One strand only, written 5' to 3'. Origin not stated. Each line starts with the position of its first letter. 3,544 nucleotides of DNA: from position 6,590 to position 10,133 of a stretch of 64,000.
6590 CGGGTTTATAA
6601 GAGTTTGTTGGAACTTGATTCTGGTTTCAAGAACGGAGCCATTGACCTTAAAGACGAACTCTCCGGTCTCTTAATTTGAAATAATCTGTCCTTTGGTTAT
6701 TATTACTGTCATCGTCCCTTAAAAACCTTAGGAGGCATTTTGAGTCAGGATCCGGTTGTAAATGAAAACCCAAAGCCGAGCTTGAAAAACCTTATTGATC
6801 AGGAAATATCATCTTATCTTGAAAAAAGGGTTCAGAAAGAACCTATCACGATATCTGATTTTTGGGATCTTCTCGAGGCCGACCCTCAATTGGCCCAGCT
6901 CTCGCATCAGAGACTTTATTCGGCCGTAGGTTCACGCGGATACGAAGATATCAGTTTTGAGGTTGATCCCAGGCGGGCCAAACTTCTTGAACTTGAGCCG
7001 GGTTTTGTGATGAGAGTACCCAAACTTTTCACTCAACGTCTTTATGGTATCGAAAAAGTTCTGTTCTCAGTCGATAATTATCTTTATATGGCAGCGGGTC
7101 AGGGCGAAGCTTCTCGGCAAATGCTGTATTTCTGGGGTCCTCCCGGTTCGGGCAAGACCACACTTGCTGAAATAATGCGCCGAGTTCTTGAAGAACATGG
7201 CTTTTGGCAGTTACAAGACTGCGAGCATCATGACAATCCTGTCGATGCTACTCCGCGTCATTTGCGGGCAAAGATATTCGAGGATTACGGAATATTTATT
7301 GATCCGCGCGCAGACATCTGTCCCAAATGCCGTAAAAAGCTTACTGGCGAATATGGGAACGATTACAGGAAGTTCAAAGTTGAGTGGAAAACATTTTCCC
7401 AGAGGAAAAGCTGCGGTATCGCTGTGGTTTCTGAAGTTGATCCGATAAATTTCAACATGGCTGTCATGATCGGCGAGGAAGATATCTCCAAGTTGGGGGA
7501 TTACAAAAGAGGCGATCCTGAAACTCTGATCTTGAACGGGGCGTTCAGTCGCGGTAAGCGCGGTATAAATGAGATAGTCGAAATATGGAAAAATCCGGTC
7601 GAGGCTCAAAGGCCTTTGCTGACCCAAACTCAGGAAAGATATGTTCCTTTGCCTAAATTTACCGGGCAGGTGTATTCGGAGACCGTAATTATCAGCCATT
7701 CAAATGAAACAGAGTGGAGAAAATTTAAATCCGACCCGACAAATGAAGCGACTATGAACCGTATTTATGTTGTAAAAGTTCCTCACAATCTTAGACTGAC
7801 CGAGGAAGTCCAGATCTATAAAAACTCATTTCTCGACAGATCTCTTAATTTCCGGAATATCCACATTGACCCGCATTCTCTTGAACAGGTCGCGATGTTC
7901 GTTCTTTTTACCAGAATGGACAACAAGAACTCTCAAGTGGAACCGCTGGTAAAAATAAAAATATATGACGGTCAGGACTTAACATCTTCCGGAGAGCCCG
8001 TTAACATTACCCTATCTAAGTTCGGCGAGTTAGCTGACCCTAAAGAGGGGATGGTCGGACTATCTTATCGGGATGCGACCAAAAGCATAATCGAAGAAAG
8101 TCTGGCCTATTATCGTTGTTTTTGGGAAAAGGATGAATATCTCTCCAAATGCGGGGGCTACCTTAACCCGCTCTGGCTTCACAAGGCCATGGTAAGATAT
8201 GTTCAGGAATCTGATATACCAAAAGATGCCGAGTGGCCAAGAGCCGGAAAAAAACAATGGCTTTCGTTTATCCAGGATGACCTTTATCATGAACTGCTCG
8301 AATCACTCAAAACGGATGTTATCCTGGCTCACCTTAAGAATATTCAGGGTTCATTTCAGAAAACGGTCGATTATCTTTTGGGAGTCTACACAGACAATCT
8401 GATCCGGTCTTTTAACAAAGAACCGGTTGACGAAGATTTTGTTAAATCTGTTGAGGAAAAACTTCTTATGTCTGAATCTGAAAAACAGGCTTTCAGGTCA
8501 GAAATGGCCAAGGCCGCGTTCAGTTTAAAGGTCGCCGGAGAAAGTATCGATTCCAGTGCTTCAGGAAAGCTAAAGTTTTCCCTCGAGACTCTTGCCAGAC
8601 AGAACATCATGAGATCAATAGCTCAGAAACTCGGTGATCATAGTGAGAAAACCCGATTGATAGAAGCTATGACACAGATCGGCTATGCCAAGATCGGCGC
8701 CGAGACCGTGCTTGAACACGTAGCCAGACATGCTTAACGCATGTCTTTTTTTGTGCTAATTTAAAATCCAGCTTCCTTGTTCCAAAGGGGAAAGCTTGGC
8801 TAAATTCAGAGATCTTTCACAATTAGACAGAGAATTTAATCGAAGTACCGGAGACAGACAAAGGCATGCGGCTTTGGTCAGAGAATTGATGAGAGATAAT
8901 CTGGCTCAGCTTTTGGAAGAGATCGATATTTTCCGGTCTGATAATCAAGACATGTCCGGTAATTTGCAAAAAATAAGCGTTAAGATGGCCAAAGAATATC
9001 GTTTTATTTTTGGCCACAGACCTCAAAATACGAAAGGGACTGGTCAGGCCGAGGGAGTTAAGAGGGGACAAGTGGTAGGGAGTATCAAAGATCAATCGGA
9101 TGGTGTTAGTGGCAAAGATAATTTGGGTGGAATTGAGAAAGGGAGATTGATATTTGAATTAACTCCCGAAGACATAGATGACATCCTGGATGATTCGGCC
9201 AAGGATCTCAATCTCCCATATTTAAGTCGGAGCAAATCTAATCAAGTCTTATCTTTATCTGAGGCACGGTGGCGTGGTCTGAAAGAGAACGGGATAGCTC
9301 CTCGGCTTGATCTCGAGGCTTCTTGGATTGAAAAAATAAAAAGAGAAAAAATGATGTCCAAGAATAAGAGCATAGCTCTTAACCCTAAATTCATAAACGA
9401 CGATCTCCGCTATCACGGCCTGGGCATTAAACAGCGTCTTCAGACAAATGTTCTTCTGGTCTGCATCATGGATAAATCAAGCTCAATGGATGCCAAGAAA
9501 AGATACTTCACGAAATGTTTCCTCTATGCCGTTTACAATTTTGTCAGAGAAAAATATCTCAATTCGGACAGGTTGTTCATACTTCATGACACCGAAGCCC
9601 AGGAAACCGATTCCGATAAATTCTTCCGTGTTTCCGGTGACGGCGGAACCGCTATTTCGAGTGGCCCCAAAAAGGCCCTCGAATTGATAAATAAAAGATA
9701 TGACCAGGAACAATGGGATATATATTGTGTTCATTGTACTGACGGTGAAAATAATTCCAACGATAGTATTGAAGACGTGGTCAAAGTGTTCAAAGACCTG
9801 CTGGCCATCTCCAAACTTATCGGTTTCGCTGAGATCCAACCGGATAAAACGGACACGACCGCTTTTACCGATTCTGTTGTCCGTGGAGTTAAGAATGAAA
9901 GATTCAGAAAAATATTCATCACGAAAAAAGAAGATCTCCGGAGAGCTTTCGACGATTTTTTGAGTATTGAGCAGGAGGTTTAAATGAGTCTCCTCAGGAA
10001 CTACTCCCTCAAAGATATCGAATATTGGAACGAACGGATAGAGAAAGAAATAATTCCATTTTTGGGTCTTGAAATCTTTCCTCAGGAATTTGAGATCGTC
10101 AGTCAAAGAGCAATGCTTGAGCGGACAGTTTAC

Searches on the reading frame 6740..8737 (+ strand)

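Call 64: search_protein_families(library=pfam, proteins=[window:6740-8737:+], max_evalue=0.00001)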
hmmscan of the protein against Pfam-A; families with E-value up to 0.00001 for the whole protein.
window:6740-8737:+ (665 aa): 2 families
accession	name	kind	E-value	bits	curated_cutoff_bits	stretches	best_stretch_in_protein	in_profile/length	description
PF08298.17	AAA_PrkA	-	3.4e-85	286.7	25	1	37-397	2-355/358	PrkA AAA domain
PF06798.17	PrkA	-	2.8e-18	67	25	1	405-659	3-254/255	PrkA serine protein kinase C-terminal domain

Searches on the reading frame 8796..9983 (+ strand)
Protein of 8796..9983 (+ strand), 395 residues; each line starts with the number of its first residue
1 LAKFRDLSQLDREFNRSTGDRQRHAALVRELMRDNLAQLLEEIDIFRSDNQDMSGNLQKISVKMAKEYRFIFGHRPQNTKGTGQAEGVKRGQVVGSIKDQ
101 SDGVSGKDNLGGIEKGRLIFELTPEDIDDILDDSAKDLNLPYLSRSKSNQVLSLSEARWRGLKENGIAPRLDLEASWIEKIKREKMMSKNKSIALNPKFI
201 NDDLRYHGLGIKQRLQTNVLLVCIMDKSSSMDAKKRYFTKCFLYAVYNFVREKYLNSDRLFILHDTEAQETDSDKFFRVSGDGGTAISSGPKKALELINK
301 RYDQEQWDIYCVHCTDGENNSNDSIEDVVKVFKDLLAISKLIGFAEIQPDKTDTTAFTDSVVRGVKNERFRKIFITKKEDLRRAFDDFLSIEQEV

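Call 65: search_protein_families(library=pfam, proteins=[window:8796-9983:+], max_evalue=0.00001)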
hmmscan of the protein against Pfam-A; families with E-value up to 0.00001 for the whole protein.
window:8796-9983:+ (395 aa): 1 family
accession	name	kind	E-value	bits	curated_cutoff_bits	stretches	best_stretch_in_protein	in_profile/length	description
PF04285.18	DUF444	-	9.1e-64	216.5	27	2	198-390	223-416/418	Protein of unknown function (DUF444)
